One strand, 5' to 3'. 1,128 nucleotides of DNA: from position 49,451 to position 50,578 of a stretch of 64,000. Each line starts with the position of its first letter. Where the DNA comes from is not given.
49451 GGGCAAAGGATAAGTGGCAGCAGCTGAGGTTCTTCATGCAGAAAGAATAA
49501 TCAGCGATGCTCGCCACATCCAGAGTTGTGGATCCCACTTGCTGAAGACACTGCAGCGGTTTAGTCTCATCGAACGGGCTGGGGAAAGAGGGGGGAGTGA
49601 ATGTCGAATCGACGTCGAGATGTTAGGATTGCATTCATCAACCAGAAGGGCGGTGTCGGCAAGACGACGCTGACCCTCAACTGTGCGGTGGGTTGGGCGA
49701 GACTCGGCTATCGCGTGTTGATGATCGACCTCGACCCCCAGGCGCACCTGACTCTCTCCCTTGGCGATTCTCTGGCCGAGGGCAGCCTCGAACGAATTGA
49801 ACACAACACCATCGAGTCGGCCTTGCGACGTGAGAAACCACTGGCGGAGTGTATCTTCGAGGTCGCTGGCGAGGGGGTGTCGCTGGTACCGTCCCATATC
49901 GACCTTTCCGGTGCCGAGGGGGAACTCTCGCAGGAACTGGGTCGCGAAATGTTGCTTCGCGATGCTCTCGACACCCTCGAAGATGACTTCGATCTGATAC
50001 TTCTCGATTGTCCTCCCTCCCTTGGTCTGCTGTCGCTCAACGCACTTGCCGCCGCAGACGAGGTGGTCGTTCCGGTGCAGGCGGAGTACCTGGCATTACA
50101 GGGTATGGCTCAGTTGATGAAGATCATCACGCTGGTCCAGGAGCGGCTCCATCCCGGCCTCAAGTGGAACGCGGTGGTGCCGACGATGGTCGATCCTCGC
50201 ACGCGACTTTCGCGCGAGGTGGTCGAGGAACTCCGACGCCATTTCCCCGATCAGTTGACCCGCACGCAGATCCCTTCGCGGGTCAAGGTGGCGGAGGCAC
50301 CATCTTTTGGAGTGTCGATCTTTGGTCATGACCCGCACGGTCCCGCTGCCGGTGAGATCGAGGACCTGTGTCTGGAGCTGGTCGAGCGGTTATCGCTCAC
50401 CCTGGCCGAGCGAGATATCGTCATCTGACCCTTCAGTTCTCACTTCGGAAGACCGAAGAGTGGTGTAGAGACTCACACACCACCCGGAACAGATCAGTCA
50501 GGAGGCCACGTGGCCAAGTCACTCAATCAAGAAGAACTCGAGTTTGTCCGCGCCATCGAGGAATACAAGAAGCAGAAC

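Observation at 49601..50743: Orphan ParA ATPase followed by a 77-aa helix-plus-basic-tail protein instead of ParB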

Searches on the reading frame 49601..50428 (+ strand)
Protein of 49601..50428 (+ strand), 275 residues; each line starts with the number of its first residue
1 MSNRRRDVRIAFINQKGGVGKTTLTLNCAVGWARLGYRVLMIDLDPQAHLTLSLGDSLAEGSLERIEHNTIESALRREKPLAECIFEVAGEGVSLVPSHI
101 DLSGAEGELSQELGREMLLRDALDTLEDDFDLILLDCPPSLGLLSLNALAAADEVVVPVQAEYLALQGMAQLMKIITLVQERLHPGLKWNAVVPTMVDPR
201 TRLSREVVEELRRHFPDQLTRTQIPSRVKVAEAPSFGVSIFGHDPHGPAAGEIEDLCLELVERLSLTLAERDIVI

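Call 5: search_protein_families(library=pfam, proteins=[window:49601-50428:+], max_evalue=0.1)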
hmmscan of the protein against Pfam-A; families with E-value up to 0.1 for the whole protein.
window:49601-50428:+ (275 aa): 9 families
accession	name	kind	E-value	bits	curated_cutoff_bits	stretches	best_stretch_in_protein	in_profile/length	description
PF13614.12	AAA_31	-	1.2e-53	182.1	27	1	10-188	4-176/177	AAA domain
PF01656.29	CbiA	-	7.9e-24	84.5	25.4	1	10-239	1-124/125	CobQ/CobB/MinD/ParA nucleotide binding domain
PF09140.17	MipZ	-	1e-10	41.8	20.7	2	10-47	3-40/262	ATPase MipZ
PF06564.18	CBP_BcsQ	-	3.5e-09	37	21.3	1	16-163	10-149/234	Cellulose biosynthesis protein BcsQ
PF02374.21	ArsA_ATPase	-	2.1e-07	30.9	24.3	1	9-58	2-51/305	Anion-transporting ATPase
PF10609.15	ParA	-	3.6e-07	30.3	27.1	1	10-45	6-41/246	NUBPL iron-transfer P-loop NTPase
PF00142.24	Fer4_NifH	-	5.3e-05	23.3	25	1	13-71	5-64/271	4Fe-4S iron sulfur cluster binding proteins, NifH/frxC family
PF25199.1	nSTAND_NTPase5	-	0.056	13.7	34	0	4-45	37-79/145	Novel STAND NTPase 5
PF13481.12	AAA_25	-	0.083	12.9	27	0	16-41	41-65/195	AAA domain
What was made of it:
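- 49601..50428 (+): parA: a 275-aa Soj-type deviant Walker A ATPase. Pfam AAA_31 at 1.2e-53 (call 5).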

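Call 6: search_protein_families(library=ncbifam, proteins=[window:49601-50428:+], max_evalue=0.1)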
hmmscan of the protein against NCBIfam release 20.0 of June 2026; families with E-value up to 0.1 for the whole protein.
window:49601-50428:+ (275 aa): 28 families (the best 25 are shown)
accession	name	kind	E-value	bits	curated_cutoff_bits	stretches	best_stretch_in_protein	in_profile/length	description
NF041546.1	ParA_partition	equivalog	3.8e-35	121.3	180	2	119-257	66-201/203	ParA family partition ATPase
TIGR03453.1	partition_RepA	equivalog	6.1e-31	107.6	348.45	1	10-224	107-334/387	plasmid partitioning protein RepA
NF010443.0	PRK13869.1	subfamily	3.5e-23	82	446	1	10-174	124-296/405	plasmid-partitioning protein RepA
TIGR01969.1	minD_arch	subfamily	2.5e-22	79.3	201.75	1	10-262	3-232/251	cell division ATPase MinD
NF041283.1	PrgP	equivalog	3.2e-19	69.3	400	1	10-216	5-213/297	ParA superfamily DNA segregation protein PrgP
TIGR03371.1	cellulose_yhjQ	equivalog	1.1e-16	61.1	157.85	1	9-257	3-238/246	cellulose biosynthesis protein BcsQ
NF010259.0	PRK13705.1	equivalog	7e-13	48.3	725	1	8-175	107-280/388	plasmid-partitioning protein SopA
TIGR01968.1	minD_bact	equivalog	3.7e-12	46.2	212.9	2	14-45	8-39/261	septum site-determining protein MinD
NF047398.1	AAA_KGGVGR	domain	2.6e-09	37.7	90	1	9-137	4-149/190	KGGVGR-motif variant AAA ATPase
TIGR04291.1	arsen_driv_ArsA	equivalog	1.2e-07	30.8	650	1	6-76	318-388/565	arsenical pump-driving ATPase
TIGR01007.1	eps_fam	subfamily_domain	2e-07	30.8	108.05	1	12-141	22-139/204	polysaccharide biosynthesis tyrosine autokinase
TIGR00345.1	GET3_arsA_TRC40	subfamily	4.9e-07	29.6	135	1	12-139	1-135/299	TRC40/GET3/ArsA family transport-energizing ATPase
TIGR03815.1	CpaE_hom_Actino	equivalog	9.8e-07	28.2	154.45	1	4-48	108-152/340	septum site-determining protein Ssd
NF041417.1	ArsA_halo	exception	1.2e-06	27.5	800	1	6-62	331-387/617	arsenical pump-driving ATPase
TIGR01281.1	DPOR_bchL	equivalog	6.6e-06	25.7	345.15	1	13-62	5-54/268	ferredoxin:protochlorophyllide reductase (ATP-dependent) iron-sulfur ATP-binding protein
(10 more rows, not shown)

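Call 13: search_solved_structures(query=window:49601-50428:+, max_evalue=1e-10, show_alignments=2)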
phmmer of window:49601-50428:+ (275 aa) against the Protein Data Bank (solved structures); distinct sequences matched with E-value up to 1e-10: 23.
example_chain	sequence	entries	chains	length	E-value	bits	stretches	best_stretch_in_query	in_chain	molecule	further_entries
8ray_B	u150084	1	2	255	1.4e-52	182.2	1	10-247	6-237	ParA family protein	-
1wcv_1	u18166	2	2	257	2.4e-50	174.8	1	7-264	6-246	SEGREGATION PROTEIN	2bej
2bek_A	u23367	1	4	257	3.2e-49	171.2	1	7-264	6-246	SEGREGATION PROTEIN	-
4pfs_A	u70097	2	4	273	1.6e-45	159.1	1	10-244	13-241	Cobyrinic Acid a,c-diamide synthase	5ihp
5if9_A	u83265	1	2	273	1.6e-45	159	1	10-244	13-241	Cobyrinic Acid a,c-diamide synthase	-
6iub_A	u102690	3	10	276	5.2e-39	137.7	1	10-245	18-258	SpoOJ regulator (Soj)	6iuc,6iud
8jmj_A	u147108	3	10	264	6.7e-38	134.1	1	10-245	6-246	SpoOJ regulator (Soj)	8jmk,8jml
2oze_A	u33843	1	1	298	1e-18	71.2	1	3-232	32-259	Orf delta'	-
1hyq_A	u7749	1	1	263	6e-14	55.6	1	11-257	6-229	CELL DIVISION INHIBITOR (MIND-1)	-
6non_A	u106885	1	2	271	3.5e-13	53.1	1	13-178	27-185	Cobyrinic acid ac-diamide synthase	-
6noo_A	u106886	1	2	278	3.7e-13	53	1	13-178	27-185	Maintenance of carboxysome positioning A protein, MCDA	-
3k9g_A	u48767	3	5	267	6.7e-13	52.1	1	9-169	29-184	PF-32 protein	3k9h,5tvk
7dut_A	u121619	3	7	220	7.7e-13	51.9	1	10-173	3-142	SOJ protein (Soj)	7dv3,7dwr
3ez9_A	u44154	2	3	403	9.3e-13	51.7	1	10-176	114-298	ParA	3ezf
6nop_B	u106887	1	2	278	4.9e-12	49.3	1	13-178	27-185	Cobyrinic acid ac-diamide synthase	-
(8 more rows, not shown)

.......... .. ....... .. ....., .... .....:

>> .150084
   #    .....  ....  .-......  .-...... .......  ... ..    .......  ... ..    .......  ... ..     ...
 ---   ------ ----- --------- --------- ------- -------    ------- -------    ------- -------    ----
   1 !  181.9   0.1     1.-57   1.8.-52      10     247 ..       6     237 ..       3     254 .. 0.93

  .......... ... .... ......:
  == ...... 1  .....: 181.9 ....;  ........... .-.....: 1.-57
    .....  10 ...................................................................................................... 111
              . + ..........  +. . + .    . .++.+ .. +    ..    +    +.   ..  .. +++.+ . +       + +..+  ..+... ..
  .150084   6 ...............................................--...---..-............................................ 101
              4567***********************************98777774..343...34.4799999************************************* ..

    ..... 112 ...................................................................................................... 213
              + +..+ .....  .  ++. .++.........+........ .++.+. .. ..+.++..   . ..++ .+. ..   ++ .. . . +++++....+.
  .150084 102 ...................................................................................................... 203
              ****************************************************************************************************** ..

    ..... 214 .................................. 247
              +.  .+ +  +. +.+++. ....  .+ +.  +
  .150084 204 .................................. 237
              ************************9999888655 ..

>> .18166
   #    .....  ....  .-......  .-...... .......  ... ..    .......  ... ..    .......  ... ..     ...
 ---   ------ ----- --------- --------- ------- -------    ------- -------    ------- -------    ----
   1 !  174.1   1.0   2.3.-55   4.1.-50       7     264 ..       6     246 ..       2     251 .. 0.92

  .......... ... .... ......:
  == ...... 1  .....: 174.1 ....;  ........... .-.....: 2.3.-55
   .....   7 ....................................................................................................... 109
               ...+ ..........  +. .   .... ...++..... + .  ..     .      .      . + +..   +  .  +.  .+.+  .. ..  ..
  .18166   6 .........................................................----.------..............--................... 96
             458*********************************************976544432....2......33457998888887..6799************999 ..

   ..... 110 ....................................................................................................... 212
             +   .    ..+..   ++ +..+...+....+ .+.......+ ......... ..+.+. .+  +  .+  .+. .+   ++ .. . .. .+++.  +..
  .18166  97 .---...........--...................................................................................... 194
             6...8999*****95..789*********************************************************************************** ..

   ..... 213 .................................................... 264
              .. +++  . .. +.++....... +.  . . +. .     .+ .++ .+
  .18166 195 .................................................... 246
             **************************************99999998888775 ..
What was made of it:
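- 49601..50428 (+): McdA scores 53 bits and ParF 48 bits (call 13).
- On ParA/Soj superfamily (deviant Walker A P-loop ATPases): The Arg-containing segment aligns with that of Thermus Soj (call 13).
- Closest known: Chromosomal ParA/Soj of ParABS systems. Same: The two proteins align along almost their whole length, at 175 bits (call 13).
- It also keeps the Arg in 'VDPRTRL' that aligns with 'YDGRTLL' of Thermus Soj (call 13). ParA is closest to a deposited 'ParA family protein' (8RAY) and to the chromosomal Soj of Thermus; H. pylori Soj scores 134-138 bits (call 13).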

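Call 19: find_related_loci(query=window:49601-50428:+, collection=genome_contigs, flank=6000)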
Query window:49601-50428:+ (275 aa) in genome_contigs; peptide patterns used: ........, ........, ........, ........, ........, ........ (x = any residue, [..] = any of these).
218 stretches matched a pattern; 117 encode a relative of the query (tblastn E <= 1e-3); the best 80 are kept; 78 distinct loci.
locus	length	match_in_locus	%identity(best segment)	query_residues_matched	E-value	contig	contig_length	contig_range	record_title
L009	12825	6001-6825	95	1-275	1e-162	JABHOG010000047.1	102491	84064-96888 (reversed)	MAG: Planctomycetota bacterium isolate SI037S4_bin26 k141_456265, whole genome shotgun sequence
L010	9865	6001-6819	93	3-275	2e-159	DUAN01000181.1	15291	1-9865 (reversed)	MAG TPA_asm: Planctomycetota bacterium isolate UWMA-0276 NODE_5129_length_15291_cov_0.635532, whole genome shotgun seque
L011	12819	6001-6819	89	3-275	9e-154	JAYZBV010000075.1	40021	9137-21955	MAG: Planctomycetota bacterium isolate XB_MAG1214 DB_MAG1214_0075, whole genome shotgun sequence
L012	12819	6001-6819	89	3-275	2e-153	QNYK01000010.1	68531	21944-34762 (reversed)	MAG: Bacillota bacterium isolate MAG 7 Ga0232646_1000057, whole genome shotgun sequence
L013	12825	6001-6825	87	1-275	2e-139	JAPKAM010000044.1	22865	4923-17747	MAG: Planctomycetota bacterium isolate ANT-12 NODE_1405_length_22865_cov_14.021306, whole genome shotgun sequence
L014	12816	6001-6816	85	1-272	2e-137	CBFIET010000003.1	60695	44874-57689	MAG: Planctomycetota bacterium isolate Co_bin_687_orig genome assembly, contig: Co_bin_687_orig_Co_c_000000056227, whole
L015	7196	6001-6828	79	1-275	1e-131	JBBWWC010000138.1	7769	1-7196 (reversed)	MAG: Planctomycetota bacterium isolate OC6_150m_MAG_282 OC6_150m_contig_2194866, whole genome shotgun sequence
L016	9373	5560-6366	80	1-268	3e-131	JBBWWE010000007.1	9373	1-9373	MAG: Planctomycetota bacterium isolate OC6_2000m_MAG_215 OC6_2000m_contig_5103245, whole genome shotgun sequence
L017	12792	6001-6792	76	2-266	9e-130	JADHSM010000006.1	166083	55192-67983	MAG: Planctomycetota bacterium isolate BS30m-G49 BS307-30m-C45, whole genome shotgun sequence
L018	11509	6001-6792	76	2-266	2e-129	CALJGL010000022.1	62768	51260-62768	MAG: uncultured bacterium isolate S2_Bin_METABAT__259_1 genome assembly, contig: c_000001515409, whole genome shotgun se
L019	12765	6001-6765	59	10-266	7e-93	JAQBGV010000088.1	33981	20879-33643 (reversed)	MAG: Planctomycetota bacterium isolate MAG_451_bin-10 451_bin-10_ctg-088, whole genome shotgun sequence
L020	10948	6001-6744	56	9-260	9e-91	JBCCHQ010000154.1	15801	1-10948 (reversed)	MAG: Planctomycetota bacterium isolate P01_B01_bin.70 k141_4115619_length_15801_cov_29.1031, whole genome shotgun sequen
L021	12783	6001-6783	56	5-266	6e-90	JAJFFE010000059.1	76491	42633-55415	MAG: Planctomycetota bacterium isolate OFTM36 OFTM36_58, whole genome shotgun sequence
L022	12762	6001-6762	59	9-266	3e-88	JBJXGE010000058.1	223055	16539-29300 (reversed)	MAG: Planctomycetota bacterium isolate F1F2.bin.342 k127_3511289, whole genome shotgun sequence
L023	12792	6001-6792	56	10-274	3e-87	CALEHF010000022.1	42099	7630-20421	MAG TPA_asm: uncultured bacterium isolate ERR2206785_bin.14_CONCOCT_v1.1_MAG genome assembly, contig: ERZ890425.56, whol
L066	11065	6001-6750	46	10-263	1e-56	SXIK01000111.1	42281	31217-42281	MAG: Planctomycetia bacterium isolate F1-120-MAGs048 F1-120__c369501, whole genome shotgun sequence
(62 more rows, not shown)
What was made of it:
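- On Canonical chromosomal ParABS: The single genome-collection scan was used for ParA synteny (call 19), and whole assemblies cannot be fetched.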

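Call 36: search_protein_families(library=pfam, proteins=[L021:6909-8219:+, L066:6668-8125:+, L021:8492-9238:+], max_evalue=0.01)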
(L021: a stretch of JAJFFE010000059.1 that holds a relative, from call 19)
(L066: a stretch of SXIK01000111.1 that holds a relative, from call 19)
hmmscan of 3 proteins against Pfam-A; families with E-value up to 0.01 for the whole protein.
L021:6909-8219:+ (436 aa): 12 families
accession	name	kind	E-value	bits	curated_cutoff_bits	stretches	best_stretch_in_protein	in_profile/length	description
PF07719.23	TPR_2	-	9.9e-13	47.6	27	1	151-183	2-34/34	Tetratricopeptide repeat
PF13414.12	TPR_11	-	4.1e-12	46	26.8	1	42-79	3-40/42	TPR repeat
PF00515.34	TPR_1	-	3e-11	43.1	27.8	1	151-182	2-33/34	Tetratricopeptide repeat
PF13485.12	Peptidase_MA_2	-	6.1e-11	42.9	32.4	1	295-423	68-199/201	Peptidase MA superfamily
PF13432.12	TPR_16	-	6.6e-11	42.9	32.7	2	126-183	7-64/65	Tetratricopeptide repeat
PF14559.12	TPR_19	-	4.1e-09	37.1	25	1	43-81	1-39/68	Tetratricopeptide repeat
PF13428.12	TPR_14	-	6.9e-07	29.8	23.5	0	42-75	10-43/44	Tetratricopeptide repeat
PF13424.12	TPR_12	-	1.4e-06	28.9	30.1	0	40-65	10-35/77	Tetratricopeptide repeat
PF13371.12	TPR_9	-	0.00035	21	35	0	131-184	10-63/73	Tetratricopeptide repeat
PF23914.1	TPR_CcmH_CycH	-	0.0008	19.7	42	0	144-184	44-84/158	Cytochrome c-type biogenesis protein H TPR domain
PF13431.12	TPR_17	-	0.0046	17.6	24.4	0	141-167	4-30/34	Tetratricopeptide repeat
PF13176.12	TPR_7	-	0.0071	16.8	27.9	0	42-63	8-29/36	Tetratricopeptide repeat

L066:6668-8125:+ (485 aa): 5 families
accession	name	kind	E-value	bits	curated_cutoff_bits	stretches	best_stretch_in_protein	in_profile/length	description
PF13485.12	Peptidase_MA_2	-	1.6e-08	35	32.4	1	353-480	69-199/201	Peptidase MA superfamily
PF07719.23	TPR_2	-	3.2e-08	33.5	27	0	200-228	5-33/34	Tetratricopeptide repeat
PF13432.12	TPR_16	-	5.4e-07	30.4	32.7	0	134-185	2-54/65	Tetratricopeptide repeat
PF00515.34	TPR_1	-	3.1e-05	24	27.8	0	130-160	2-32/34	Tetratricopeptide repeat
PF07607.17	DUF1570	-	0.00011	23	22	1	351-398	2-55/129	Protein of unknown function (DUF1570)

L021:8492-9238:+ (248 aa): 3 families
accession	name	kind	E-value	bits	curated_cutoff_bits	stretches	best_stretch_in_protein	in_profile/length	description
PF00805.28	Pentapeptide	-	9.1e-18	63.9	20.2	3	87-125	1-39/40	Pentapeptide repeats (8 copies)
PF13599.13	Pentapeptide_4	-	1.5e-12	47.9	38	2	53-105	7-59/78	Pentapeptide repeat region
PF13576.12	Pentapeptide_3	-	2.9e-08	34.2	27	1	64-107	1-47/48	Pentapeptide repeats (9 copies)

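Call 68: find_homologous_proteins(query=window:49601-50428:+, max_evalue=1e-20)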
Query window:49601-50428:+ (275 aa): 7939 proteins with E <= 1e-20 among 8000 candidates; the best 120 are listed.
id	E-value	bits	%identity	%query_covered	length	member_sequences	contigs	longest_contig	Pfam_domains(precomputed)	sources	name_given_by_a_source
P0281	1.2e-174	597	100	100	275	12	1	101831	PF10609.16,PF01656.30,PF13614.13,PF09140.18,PF06564.19,PF02374.22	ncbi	-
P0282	6.0e-162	555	93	100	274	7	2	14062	PF10609.16,PF01656.30,PF13614.13,PF09140.18,PF06564.19,PF02374.22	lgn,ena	-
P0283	3.8e-153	527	88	99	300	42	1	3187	PF00142.25,PF10609.16,PF01656.30,PF13614.13,PF09140.18,PF06564.19,PF02374.22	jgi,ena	-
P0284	7.4e-149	513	87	100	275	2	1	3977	PF00142.25,PF10609.16,PF01656.30,PF13614.13,PF09140.18,PF06564.19,PF02374.22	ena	-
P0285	5.3e-145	500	95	89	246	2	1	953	PF01656.30,PF13614.13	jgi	jgi:chromosome partitioning protein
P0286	7.1e-144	496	85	99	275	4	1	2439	PF00142.25,PF10609.16,PF01656.30,PF13614.13,PF09140.18,PF06564.19,PF02374.22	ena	-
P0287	2.9e-135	468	81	97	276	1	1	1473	PF00142.25,PF10609.16,PF01656.30,PF13614.13,PF09140.18,PF06564.19,PF02374.22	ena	-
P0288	1.4e-133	462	79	100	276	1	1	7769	PF00142.25,PF10609.16,PF01656.30,PF13614.13,PF09140.18,PF06564.19,PF02374.22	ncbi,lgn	ncbi:MAG: ParA family protein [Planctomycetota bacterium]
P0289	1.6e-133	462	81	97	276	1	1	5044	PF00142.25,PF10609.16,PF01656.30,PF13614.13,PF09140.18,PF06564.19,PF02374.22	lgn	-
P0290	1.8e-132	459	80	98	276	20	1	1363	PF00142.25,PF10609.16,PF01656.30,PF13614.13,PF09140.18,PF06564.19,PF02374.22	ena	-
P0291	1.7e-122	426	76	96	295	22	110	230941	PF00142.25,PF10609.16,PF01656.30,PF13614.13,PF09140.18,PF06564.19,PF02374.22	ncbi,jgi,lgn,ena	-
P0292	2.8e-108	380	66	96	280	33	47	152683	PF00142.25,PF10609.16,PF01656.30,PF13614.13,PF09140.18,PF06564.19,PF02374.22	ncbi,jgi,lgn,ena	-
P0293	1.0e-107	378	67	96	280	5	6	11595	PF00142.25,PF10609.16,PF01656.30,PF13614.13,PF09140.18,PF06564.19,PF02374.22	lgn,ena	-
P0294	1.5e-104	367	66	96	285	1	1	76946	PF00142.25,PF10609.16,PF01656.30,PF13614.13,PF09140.18,PF06564.19,PF02374.22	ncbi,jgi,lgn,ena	-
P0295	6.6e-103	362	67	93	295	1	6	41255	PF00142.25,PF10609.16,PF01656.30,PF13614.13,PF09140.18,PF06564.19,PF02374.22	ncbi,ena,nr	ncbi:MAG: hypothetical protein CBC13_08675 [Planctomycetia bacterium TMED53]|nr:MAG: hypothetical pr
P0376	1.7e-64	236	49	92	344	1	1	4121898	PF00142.25,PF10609.16,PF01656.30,PF13614.13,PF09140.18,PF06564.19,PF02374.22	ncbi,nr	ncbi:MAG: ParA family protein [Planctomycetes bacterium]|nr:ParA family protein [Planctomycetota bac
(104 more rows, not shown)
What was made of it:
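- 49601..50428 (+): The 120 best homologues are 46-100% identical, and every source name is Planctomycetota (call 68).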
